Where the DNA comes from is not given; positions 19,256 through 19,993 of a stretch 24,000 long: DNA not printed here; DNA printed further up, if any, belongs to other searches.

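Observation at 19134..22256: AraC and receiver-less LytTR regulators, a phased-repeat gap and a three-gene DUF5675-type operon: candidate gated cell-envelope/lysis module outside any prophage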

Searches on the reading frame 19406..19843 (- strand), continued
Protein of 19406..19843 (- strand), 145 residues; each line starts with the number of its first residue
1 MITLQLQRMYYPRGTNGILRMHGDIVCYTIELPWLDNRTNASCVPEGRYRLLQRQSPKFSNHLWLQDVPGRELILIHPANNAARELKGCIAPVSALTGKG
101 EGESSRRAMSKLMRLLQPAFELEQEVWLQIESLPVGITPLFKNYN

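Call 49: fold_search(model_id=the predicted structure, library=pdb)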
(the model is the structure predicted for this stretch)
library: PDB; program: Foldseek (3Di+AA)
matches with E <= 10: 465; with E <= 0.001: 0
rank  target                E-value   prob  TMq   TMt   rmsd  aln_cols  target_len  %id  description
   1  7uo3_A                1.4e-02  0.99  0.48  0.41   6.2       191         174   15  Co-crystal structure of Salmonella Typhimurium Tlde1a in complex with D-alanine (released 2022-11-02)
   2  7uo8_A                4.1e-02  0.98  0.49  0.42   4.9       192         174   14  Co-crystal structure of Salmonella Typhimurium Tlde1a in complex with D-methionine (released 2022-11-02)
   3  7uma_A                6.1e-02  0.95  0.49  0.42   6.4       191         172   15  Crystal structure of Tlde1a from Salmonella Typhimurium (released 2022-11-02)
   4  2c4r_L                2.1e-01  0.06  0.17  0.07  15.6       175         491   12  Catalytic domain of E. coli RNase E (released 2005-10-25)
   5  2vrt_D                2.3e-01  0.06  0.18  0.06  16.2       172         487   10  Crystal Structure of E. coli RNase E possessing M1 RNA fragments - Catalytic Domain (released 2008-07-22)
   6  6ioy_B                6.3e-01  0.06  0.20  0.08  14.7       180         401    8  Crystal structure of Porphyromonas gingivalis acetate kinase (released 2019-04-24)
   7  7u4e_A                8.8e-01  0.08  0.20  0.09  12.5       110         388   13  Neuraminidase from influenza virus A/Bilthoven/17938/1969(H3N2) (released 2022-10-19)
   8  6ioy_C                8.8e-01  0.03  0.17  0.08  14.8       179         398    8  Crystal structure of Porphyromonas gingivalis acetate kinase (released 2019-04-24)
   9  9isb_B                9.3e-01  0.08  0.21  0.15  11.7       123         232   13  Ligand bound AGD of enzyme (released 2025-06-04)
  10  4h0o_B                9.8e-01  0.03  0.17  0.08  17.3       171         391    9  Crystal Structure of Acetate Kinase from Entamoeba histolytica (released 2012-12-05)
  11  1g99_A                9.8e-01  0.03  0.18  0.09  16.6       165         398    8  AN ANCIENT ENZYME: ACETATE KINASE FROM METHANOSARCINA THERMOPHILA (released 2000-12-27)
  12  8qyj_M                1.0e+00  0.05  0.17  0.20  15.6       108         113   12  Human 20S proteasome assembly structure 1 (released 2024-02-21)
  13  2qh9_A                1.1e+00  0.12  0.20  0.17   3.6        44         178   14  The crystal structure of a protein of unknown function from Archaeoglobus fulgidus DSM 4304 (released 2007-09-04)
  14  7edx_B                1.2e+00  0.04  0.15  0.04  15.3       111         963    9  p53-bound TFIID-based core PIC on HDM2 promoter (released 2021-05-05)
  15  5cuk                  1.2e+00  0.07  0.15  0.21  12.0        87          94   16  Crystal structure of the PscP SS domain (released 2015-12-02)
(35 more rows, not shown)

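Call 50: get_annotated_region(hit=H1, flank=5000)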
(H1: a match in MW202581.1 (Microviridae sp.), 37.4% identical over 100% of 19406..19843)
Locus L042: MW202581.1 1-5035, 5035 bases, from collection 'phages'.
description: Microviridae sp. isolate ctxMD661, complete genome.
organism: Microviridae sp. (NCBI taxid 2202644)
taxonomy: Viruses; Monodnaviria; Sangervirae; Phixviricota; Malgrandaviricetes; Petitvirales; Microviridae
host: -; source: Manatee Spring; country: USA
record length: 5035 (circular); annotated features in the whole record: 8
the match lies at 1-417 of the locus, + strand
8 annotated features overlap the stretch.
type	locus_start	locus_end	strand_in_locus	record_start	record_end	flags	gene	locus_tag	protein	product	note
CDS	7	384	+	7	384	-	-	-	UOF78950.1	hypothetical protein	-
CDS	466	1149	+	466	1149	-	-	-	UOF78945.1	minor capsid protein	-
CDS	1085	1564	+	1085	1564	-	-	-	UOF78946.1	scaffold protein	-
CDS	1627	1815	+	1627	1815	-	-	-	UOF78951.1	hypothetical protein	-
CDS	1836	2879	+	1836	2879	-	-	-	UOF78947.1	replication associated protein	-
CDS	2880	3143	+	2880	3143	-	-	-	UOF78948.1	DNA binding protein vP5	-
CDS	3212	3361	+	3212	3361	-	-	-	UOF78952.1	hypothetical protein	-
CDS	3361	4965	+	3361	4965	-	-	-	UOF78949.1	major capsid protein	-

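Call 51: get_annotated_region(hit=H4, flank=3000)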
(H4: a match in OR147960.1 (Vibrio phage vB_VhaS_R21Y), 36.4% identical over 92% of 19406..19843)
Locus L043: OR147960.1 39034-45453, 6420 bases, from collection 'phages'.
description: Vibrio phage vB_VhaS_R21Y, complete genome.
organism: Vibrio phage vB_VhaS_R21Y (NCBI taxid 3061956)
taxonomy: Viruses; Duplodnaviria; Heunggongvirae; Uroviricota; Caudoviricetes
host: Vibrio harveyi BVH1; source: Rongcheng; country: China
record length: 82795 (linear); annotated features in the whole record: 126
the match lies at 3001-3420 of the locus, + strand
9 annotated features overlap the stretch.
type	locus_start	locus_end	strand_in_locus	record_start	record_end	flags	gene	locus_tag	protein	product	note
CDS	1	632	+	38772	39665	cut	-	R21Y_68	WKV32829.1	hypothetical protein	-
CDS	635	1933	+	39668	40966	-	-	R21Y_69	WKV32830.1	hypothetical protein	-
CDS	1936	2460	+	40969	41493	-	-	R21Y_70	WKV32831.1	hypothetical protein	-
CDS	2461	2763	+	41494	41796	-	-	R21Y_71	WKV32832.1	hypothetical protein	-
CDS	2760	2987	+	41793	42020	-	-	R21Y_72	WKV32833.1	hypothetical protein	-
CDS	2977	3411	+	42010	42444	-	-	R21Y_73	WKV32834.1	DUF5675 domain-containing protein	-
CDS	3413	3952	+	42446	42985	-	-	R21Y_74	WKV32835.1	TMhelix containing protein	-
CDS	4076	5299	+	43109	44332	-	-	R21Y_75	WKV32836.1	AAA family ATPase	-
CDS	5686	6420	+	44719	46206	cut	-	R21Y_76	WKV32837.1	winged helix-turn-helix DNA-binding domain protein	-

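Call 67: find_related_loci(query=A2, collection=viral_contigs, flank=6000)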
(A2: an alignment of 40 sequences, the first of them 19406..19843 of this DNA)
Query A2 (145 aa) in viral_contigs; peptide patterns used: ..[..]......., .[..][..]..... (x = any residue, [..] = any of these).
214 stretches matched a pattern; 206 encode a relative of the query (tblastn E <= 1e-3); the best 80 are kept; 80 distinct loci.
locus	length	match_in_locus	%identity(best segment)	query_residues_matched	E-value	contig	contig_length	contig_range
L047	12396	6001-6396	50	4-135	4e-42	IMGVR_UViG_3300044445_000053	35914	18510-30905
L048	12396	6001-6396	53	1-131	3e-41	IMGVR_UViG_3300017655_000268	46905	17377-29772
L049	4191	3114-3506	48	1-131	6e-40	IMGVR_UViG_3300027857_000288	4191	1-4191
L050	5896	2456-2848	50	1-131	4e-40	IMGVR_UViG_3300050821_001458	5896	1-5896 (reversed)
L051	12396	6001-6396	51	1-131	2e-39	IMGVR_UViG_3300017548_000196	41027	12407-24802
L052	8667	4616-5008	48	1-131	1e-38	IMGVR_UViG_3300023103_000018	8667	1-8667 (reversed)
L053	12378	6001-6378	51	6-131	4e-37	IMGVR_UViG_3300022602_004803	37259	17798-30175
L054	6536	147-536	45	1-130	9e-36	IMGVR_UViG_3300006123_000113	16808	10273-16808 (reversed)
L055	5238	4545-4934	45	1-130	9e-36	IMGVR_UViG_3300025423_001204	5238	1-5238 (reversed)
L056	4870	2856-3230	47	6-130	3e-35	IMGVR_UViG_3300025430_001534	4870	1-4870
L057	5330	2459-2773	50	6-110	3e-24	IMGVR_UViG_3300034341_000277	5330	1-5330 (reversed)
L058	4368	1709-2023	49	6-110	5e-24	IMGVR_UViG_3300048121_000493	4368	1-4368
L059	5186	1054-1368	49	6-110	5e-24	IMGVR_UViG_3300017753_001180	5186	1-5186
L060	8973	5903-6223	47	6-113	6e-24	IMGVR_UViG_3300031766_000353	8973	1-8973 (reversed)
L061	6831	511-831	47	6-113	7e-24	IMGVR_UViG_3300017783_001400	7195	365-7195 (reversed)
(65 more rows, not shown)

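Call 70: find_related_loci(query=A2, collection=metagenome_contigs, flank=5000)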
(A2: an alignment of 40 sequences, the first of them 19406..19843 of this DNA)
Query A2 (145 aa) in metagenome_contigs; peptide patterns used: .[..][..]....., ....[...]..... (x = any residue, [..] = any of these).
600 stretches matched a pattern (row limit reached: there are more); 543 encode a relative of the query (tblastn E <= 1e-3); the best 80 are kept; 80 distinct loci.
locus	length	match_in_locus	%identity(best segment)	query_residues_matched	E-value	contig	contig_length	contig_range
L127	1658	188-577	58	2-131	3e-48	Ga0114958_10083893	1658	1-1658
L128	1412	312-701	58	2-131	1e-48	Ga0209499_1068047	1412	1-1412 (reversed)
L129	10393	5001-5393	56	2-132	3e-46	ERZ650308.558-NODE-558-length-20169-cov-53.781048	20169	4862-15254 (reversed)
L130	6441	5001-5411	55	2-140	5e-46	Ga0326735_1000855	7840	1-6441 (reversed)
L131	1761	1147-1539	56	2-132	7e-47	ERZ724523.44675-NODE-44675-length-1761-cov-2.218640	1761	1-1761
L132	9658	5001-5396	54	2-133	1e-45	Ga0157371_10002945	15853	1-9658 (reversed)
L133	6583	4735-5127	56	2-132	9e-46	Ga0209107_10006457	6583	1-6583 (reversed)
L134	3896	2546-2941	54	1-132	1e-45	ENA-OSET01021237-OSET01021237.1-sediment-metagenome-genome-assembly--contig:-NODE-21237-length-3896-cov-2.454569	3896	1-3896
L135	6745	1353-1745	53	2-132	8e-46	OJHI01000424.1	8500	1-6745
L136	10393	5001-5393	53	2-132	8e-46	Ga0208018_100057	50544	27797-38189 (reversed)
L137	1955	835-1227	55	2-132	3e-46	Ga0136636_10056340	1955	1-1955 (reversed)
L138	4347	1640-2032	55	2-132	1e-45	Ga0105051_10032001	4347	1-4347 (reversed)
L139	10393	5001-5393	54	2-132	3e-45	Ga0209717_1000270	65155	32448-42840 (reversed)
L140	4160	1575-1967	55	2-132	3e-45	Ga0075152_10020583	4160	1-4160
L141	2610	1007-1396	55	2-132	1e-45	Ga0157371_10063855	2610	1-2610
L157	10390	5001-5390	57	1-130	9e-45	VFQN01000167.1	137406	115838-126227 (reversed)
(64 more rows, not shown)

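Call 82: search_protein_families(library=phrogs, proteins=[L039:5244-5999:+, L040:5194-5949:+, L040:6402-6629:+], max_evalue=0.1)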
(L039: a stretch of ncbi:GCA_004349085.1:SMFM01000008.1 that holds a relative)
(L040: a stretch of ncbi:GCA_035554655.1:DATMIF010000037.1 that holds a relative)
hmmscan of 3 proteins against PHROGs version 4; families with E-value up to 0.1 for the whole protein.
L039:5244-5999:+ (251 aa): 0 families

L040:5194-5949:+ (251 aa): 0 families

L040:6402-6629:+ (75 aa): 0 families

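Call 91: search_protein_families(library=pfam, proteins=[L157:3683-4141:+], max_evalue=0.01)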
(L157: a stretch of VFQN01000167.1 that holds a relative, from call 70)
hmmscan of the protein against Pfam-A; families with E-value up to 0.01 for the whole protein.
L157:3683-4141:+ (152 aa): 0 families
